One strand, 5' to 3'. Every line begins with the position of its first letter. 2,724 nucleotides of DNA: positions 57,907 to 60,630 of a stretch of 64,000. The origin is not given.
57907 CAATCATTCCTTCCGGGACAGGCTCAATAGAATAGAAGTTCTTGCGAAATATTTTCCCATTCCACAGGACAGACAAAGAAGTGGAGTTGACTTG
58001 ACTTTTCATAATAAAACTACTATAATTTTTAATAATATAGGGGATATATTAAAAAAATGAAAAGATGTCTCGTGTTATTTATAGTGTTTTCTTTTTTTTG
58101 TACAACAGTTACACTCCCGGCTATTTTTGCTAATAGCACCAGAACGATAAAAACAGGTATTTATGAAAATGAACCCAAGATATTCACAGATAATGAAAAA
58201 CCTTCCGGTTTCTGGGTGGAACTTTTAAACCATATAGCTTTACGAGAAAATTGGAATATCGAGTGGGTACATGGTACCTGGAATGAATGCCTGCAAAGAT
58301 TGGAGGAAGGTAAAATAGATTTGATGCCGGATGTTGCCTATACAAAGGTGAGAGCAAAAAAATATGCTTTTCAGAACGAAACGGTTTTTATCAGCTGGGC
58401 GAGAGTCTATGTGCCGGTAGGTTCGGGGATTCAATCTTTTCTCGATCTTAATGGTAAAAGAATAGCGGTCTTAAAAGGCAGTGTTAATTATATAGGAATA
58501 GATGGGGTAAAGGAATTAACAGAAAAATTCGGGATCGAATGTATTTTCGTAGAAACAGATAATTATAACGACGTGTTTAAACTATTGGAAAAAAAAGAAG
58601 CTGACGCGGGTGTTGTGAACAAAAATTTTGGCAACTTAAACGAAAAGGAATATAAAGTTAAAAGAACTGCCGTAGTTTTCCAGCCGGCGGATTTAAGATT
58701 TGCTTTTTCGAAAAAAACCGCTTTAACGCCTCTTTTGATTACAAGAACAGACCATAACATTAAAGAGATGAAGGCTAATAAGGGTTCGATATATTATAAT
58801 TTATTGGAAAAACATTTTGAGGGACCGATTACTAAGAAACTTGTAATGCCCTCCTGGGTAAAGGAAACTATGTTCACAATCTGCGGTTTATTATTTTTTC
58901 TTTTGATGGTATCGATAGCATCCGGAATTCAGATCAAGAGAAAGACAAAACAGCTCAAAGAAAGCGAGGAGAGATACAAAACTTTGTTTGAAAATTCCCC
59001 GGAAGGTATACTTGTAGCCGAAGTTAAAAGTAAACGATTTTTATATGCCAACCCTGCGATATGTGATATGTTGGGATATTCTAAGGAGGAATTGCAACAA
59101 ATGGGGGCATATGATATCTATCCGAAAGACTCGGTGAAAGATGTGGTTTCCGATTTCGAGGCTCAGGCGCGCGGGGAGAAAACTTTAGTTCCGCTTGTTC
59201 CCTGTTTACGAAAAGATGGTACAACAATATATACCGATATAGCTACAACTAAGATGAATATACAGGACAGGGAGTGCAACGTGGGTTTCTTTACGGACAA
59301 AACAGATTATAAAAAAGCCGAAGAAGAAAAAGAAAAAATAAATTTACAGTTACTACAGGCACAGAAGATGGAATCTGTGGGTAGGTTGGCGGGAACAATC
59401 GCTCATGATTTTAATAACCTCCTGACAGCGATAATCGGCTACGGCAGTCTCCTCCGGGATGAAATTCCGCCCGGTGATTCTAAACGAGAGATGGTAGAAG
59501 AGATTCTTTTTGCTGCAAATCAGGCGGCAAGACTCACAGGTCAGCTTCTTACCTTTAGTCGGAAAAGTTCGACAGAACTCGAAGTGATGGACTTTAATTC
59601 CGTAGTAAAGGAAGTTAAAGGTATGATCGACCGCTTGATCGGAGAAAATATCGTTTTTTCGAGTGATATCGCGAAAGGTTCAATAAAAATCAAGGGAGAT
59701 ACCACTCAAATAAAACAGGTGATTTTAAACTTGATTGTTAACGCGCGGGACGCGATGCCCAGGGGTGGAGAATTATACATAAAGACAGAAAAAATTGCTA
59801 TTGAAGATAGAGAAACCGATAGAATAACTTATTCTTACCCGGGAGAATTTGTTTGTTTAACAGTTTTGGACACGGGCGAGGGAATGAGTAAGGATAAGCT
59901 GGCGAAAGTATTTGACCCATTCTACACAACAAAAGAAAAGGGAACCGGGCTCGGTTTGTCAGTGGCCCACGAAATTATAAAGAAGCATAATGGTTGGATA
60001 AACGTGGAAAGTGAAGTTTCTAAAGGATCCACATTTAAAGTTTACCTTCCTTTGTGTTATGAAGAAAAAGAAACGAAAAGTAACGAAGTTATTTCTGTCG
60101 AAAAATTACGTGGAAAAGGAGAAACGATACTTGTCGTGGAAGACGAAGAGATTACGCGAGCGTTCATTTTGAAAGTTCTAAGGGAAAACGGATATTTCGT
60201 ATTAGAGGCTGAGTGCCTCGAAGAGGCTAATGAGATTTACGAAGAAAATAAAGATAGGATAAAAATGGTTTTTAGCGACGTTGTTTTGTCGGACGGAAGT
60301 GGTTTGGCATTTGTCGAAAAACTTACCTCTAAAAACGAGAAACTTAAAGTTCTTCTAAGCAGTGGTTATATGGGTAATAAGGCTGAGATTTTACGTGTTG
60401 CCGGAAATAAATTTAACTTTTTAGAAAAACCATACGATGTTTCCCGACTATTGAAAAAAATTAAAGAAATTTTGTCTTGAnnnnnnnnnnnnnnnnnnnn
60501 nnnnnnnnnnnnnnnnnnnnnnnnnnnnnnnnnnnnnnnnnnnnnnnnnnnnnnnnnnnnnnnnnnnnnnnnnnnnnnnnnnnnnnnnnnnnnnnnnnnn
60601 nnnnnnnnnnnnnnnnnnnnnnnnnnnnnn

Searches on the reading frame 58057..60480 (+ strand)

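Call 71: search_protein_families(library=pfam, proteins=[window:58057-60480:+], max_evalue=0.00001)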
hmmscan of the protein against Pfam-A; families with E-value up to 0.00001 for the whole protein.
window:58057-60480:+ (807 aa): 7 families
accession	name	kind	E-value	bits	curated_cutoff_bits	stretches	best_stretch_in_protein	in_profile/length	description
PF02518.31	HATPase_c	-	6e-25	88.3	26.4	1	547-666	1-109/111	Histidine kinase-, DNA gyrase B-, and HSP90-like ATPase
PF00497.25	SBP_bac_3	-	7.2e-15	55.3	26.4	1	35-241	5-119/132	Bacterial extracellular solute-binding proteins, family 3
PF00072.30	Response_reg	-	5.8e-14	52.6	30.2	1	691-803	1-111/111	Response regulator receiver domain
PF00512.31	HisKA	-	1.7e-11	44.4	26.9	1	442-504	3-64/66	His Kinase A (phospho-acceptor) domain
PF13188.13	PAS_8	-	6.2e-11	42.2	21.8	1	305-346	1-38/65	PAS domain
PF00989.32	PAS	-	1.6e-08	35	22.6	1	305-400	1-96/113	PAS fold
PF13426.13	PAS_9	-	4.3e-07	30.6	27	1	315-417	1-103/103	PAS domain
